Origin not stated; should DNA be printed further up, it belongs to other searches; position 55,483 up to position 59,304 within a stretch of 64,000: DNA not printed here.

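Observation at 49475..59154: Four-gene operon of large uncharacterised proteins (651/629/622/1173 aa) in a tRNA-Asn island: candidate novel nuclease-based defence or conflict system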

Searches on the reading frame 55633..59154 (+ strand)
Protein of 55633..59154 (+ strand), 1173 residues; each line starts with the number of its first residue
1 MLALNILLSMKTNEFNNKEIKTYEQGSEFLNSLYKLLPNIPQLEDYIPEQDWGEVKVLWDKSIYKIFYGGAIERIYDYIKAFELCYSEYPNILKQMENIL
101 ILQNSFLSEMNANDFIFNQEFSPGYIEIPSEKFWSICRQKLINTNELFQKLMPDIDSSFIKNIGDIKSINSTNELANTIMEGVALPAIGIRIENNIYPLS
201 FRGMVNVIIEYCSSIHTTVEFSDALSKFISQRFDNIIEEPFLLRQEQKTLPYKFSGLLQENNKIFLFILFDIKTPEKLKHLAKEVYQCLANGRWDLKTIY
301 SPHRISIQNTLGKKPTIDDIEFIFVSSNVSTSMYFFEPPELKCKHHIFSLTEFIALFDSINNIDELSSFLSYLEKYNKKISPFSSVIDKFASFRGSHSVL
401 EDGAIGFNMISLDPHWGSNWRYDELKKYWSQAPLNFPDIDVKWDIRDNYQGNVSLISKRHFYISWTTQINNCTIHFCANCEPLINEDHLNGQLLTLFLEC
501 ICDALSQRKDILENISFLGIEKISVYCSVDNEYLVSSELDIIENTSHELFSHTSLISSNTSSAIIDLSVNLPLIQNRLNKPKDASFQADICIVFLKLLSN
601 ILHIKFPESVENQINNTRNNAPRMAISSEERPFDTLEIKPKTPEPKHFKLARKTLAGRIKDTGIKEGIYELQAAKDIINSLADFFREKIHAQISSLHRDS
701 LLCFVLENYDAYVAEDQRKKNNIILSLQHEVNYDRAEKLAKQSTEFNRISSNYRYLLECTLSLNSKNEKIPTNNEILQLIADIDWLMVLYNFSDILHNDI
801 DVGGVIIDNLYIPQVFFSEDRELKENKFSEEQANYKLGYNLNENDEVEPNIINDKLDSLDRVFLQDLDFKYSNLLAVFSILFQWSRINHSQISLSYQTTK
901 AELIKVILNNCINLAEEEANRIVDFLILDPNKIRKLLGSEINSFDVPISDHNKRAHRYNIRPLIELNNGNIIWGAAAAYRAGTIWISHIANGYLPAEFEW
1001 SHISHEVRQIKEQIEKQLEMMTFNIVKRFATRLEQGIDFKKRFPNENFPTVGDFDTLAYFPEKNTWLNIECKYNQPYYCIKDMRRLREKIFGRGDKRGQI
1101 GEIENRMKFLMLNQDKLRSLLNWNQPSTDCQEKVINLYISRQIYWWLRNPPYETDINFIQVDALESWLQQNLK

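Call 5: search_protein_families(library=pfam, proteins=[window:55633-59154:+], max_evalue=0.1)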
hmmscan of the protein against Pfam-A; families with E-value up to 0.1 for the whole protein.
window:55633-59154:+ (1173 aa): 0 families

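Call 6: search_protein_families(library=padloc, proteins=[window:55633-59154:+], max_evalue=0.1)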
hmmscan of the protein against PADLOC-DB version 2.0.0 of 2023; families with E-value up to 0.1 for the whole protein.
window:55633-59154:+ (1173 aa): 0 families

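Call 7: search_protein_families(library=ncbifam, proteins=[window:55633-59154:+], max_evalue=0.1)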
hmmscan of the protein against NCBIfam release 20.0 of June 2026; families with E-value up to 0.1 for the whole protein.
window:55633-59154:+ (1173 aa): 1 family
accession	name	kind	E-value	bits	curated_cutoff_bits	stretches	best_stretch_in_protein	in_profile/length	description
NF042954.1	Upx_antiphage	equivalog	3.8e-06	24.4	1900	1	655-1072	729-1150/1240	anti-phage protein Upx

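Call 8: search_protein_families(library=phrogs, proteins=[window:55633-59154:+], max_evalue=0.1)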
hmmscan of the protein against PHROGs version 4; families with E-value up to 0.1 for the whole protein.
window:55633-59154:+ (1173 aa): 2 families
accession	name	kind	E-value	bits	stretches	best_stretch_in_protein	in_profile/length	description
phrog_14363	-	unknown function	0.03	15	1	721-808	79-165/172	-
phrog_3348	-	unknown function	0.063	13.6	1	605-677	218-289/386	-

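Call 42: find_homologous_proteins(query=window:55633-59154:+)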
Query window:55633-59154:+ (1173 aa): 91 proteins with E <= 0.001 among 8000 candidates.
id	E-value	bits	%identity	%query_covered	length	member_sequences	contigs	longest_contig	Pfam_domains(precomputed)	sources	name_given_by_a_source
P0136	0.0e+0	2674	100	100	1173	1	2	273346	-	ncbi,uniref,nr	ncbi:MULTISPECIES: hypothetical protein [Limnobaculum]|uniref:hypothetical protein n=1 Tax=Limnobacu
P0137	0.0e+0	1844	68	100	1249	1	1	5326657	-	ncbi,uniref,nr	ncbi:hypothetical protein [Serratia liquefaciens]|uniref:hypothetical protein n=1 Tax=Serratia lique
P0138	0.0e+0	1842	68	100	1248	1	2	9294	-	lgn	-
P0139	0.0e+0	1840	68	100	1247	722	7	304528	-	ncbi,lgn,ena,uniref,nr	ncbi:TPA: hypothetical protein ACWML4_004320 [Klebsiella pneumoniae]|uniref:hypothetical protein n=1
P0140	0.0e+0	1837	68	100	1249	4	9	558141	-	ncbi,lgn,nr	ncbi:hypothetical protein ABL602_000950 [Salmonella enterica subsp. enterica]|nr:hypothetical protei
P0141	0.0e+0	1830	68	100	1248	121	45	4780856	-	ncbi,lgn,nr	ncbi:hypothetical protein D7Y87_02530 [Salmonella enterica]|nr:hypothetical protein [Salmonella ente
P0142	0.0e+0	1824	68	100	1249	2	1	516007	-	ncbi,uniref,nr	ncbi:hypothetical protein IG608_11625 [Pectobacterium sp. A113-S21-F16]|uniref:hypothetical protein 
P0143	0.0e+0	1821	67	100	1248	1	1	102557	-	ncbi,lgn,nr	ncbi:hypothetical protein GJV11_19990 [Enterobacteriaceae bacterium RIT693]|nr:hypothetical protein 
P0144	0.0e+0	1820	68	100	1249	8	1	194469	-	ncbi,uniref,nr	ncbi:hypothetical protein [Pectobacterium versatile]|uniref:hypothetical protein n=1 Tax=Pectobacter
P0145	0.0e+0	1818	67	100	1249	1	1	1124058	-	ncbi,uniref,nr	ncbi:hypothetical protein C5E04_18595 [Pectobacterium parmentieri]|uniref:hypothetical protein n=1 T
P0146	0.0e+0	1818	67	100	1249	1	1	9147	-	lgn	-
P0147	0.0e+0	1818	68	100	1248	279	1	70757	-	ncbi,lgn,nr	ncbi:hypothetical protein JEG22_004147 [Salmonella enterica subsp. diarizonae serovar 60:r:z]|nr:hyp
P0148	0.0e+0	1813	67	100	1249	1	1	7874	PF28173.1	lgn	-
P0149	0.0e+0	1805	67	100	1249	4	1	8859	-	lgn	-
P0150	0.0e+0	1798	67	100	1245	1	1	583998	-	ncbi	ncbi:hypothetical protein [Pseudomonas graminis]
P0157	0.0e+0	1143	48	100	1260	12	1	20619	-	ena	-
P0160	0.0e+0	1139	48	100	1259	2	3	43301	-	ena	-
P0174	4.8e-263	894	38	100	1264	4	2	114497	-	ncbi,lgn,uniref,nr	ncbi:hypothetical protein [Nitrosomonas ureae]|uniref:Uncharacterized protein n=1 Tax=Nitrosomonas u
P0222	3.1e-104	368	28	99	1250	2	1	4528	-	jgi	-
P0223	4.7e-97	344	26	99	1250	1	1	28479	-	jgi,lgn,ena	-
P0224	1.8e-95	339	25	98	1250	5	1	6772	-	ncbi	-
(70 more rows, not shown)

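Call 44: search_solved_structures(query=A1, max_evalue=1, show_alignments=1)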
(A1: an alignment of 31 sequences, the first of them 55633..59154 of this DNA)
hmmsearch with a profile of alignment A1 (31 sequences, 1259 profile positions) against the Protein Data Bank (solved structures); distinct sequences matched with E-value up to 1: 1.
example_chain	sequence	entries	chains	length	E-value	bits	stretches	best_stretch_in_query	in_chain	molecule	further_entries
9wuf_A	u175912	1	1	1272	2e-08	35.6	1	734-1158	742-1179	Restriction endonuclease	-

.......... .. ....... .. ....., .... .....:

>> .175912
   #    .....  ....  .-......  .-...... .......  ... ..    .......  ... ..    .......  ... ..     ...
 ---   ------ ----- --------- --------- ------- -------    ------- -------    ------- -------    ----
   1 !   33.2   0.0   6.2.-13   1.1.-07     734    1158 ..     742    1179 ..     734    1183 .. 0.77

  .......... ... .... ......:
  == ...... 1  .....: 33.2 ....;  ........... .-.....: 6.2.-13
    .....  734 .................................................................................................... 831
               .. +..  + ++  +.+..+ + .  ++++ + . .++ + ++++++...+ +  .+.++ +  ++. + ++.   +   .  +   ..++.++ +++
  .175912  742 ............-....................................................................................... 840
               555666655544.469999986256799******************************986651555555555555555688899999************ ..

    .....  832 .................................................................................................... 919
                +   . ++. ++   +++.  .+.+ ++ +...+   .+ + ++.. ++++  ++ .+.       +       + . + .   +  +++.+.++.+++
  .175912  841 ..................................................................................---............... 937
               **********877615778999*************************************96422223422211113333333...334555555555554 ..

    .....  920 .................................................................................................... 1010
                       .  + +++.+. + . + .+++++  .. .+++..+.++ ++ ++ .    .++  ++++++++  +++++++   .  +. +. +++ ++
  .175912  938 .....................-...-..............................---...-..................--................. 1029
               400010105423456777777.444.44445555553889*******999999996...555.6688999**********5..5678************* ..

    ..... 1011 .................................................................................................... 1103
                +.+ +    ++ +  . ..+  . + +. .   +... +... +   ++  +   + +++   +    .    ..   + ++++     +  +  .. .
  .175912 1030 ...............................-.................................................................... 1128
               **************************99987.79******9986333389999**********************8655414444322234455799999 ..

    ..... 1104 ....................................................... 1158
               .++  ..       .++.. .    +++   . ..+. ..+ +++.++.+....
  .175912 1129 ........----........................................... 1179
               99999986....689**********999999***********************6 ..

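Call 45: search_protein_families(library=ncbifam, alignment_id=A1, max_evalue=0.01)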
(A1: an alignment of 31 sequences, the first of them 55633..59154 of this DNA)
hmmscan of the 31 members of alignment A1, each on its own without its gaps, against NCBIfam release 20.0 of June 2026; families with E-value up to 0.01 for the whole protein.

A. member 1, window:55633-59154:+ (1173 aa): 1 family
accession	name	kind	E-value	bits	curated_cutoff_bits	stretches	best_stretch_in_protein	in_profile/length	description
NF042954.1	Upx_antiphage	equivalog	3.8e-06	24.4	1900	1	655-1072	729-1150/1240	anti-phage protein Upx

B. families by the number of members that match (of 31 scanned): 3 families
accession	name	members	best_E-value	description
NF042954.1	Upx_antiphage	13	6.6e-08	anti-phage protein Upx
NF001665.0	PRK00431.2-1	2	0.0057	ADP-ribose-binding protein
NF001313.0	PRK00258.2-1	1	0.0067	shikimate dehydrogenase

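Call 102: find_encoding_contigs(protein=P0174, flank=7000, max_places=1)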
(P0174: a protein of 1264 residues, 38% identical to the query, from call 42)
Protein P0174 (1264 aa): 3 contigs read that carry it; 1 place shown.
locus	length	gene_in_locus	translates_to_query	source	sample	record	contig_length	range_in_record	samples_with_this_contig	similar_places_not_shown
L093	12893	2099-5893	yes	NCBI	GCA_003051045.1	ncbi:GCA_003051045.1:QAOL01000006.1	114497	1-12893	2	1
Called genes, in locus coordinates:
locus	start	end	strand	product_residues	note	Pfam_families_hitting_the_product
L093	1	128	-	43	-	?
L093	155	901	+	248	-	PF12137:RapA_C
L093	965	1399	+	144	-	PF01909:NTP_transf_2 (weak), PF18765:Polbeta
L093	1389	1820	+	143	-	PF01934:HepT-like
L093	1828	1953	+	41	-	PF12137:RapA_C (weak)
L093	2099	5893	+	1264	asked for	-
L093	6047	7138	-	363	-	PF01926:MMR_HSR1, PF02421:FeoB_N (weak), PF06071:YchF-GTPase_C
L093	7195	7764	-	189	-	PF01195:Pept_tRNA_hydro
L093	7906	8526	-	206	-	PF01386:Ribosomal_L25p, PF14693:Ribosomal_TL5_C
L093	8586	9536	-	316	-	PF13793:Pribosyltran_N, PF00156:Pribosyltran, PF14572:Pribosyl_synth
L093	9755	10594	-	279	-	PF00288:GHMP_kinases_N, PF08544:GHMP_kinases_C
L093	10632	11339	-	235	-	PF03550:LolB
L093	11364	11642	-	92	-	PF03776:MinE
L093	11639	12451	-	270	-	PF01656:CbiA, PF02374:ArsA_ATPase, PF06564:CBP_BcsQ (faint), PF09140:MipZ, PF10609:ParA, PF13614:AAA_31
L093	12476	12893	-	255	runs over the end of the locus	PF05209:MinC_N, PF03775:MinC_C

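Call 103: find_encoding_contigs(protein=P0160, flank=7000, max_places=1)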
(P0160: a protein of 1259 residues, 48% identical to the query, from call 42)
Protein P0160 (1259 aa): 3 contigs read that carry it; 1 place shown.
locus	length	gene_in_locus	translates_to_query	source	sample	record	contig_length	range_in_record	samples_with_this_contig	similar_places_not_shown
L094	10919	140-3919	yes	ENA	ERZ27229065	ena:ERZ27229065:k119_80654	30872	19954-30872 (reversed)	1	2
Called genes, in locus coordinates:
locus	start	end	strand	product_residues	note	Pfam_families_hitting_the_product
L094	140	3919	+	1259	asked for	-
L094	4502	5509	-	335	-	PF24624:Int_N, PF00589:Phage_integrase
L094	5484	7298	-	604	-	-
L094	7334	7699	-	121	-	PF07022:Phage_CI_repr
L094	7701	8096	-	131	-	PF07022:Phage_CI_repr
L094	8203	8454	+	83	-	-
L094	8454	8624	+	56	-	-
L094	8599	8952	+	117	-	-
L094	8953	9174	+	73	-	PF10809:DUF2732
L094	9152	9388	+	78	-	PF01258:zf-dskA_traR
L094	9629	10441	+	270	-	PF02086:MethyltransfD12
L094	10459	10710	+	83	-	PF12961:DUF3850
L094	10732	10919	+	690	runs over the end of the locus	PF05840:Phage_GPA, PF23343:REP_ORF2-G2P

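Call 113: find_encoding_contigs(protein=P0157, flank=8000, max_places=2)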
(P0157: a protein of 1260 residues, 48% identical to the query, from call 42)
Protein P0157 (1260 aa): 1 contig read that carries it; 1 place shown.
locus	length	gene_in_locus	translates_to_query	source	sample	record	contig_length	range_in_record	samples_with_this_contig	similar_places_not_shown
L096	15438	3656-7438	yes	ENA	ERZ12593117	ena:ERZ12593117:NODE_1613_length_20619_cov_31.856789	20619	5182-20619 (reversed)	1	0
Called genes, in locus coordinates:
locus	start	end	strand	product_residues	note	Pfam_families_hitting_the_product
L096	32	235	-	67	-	PF13930:Endonuclea_NS_2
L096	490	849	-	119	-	-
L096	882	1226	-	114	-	-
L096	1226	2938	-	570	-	PF13930:Endonuclea_NS_2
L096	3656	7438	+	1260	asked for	-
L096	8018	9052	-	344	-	PF24624:Int_N, PF00589:Phage_integrase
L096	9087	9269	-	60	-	-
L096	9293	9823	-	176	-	-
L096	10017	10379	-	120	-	PF07022:Phage_CI_repr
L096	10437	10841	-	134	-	PF07022:Phage_CI_repr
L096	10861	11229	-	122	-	PF07022:Phage_CI_repr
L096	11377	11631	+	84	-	-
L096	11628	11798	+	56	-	-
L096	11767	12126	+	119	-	-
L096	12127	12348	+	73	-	PF10809:DUF2732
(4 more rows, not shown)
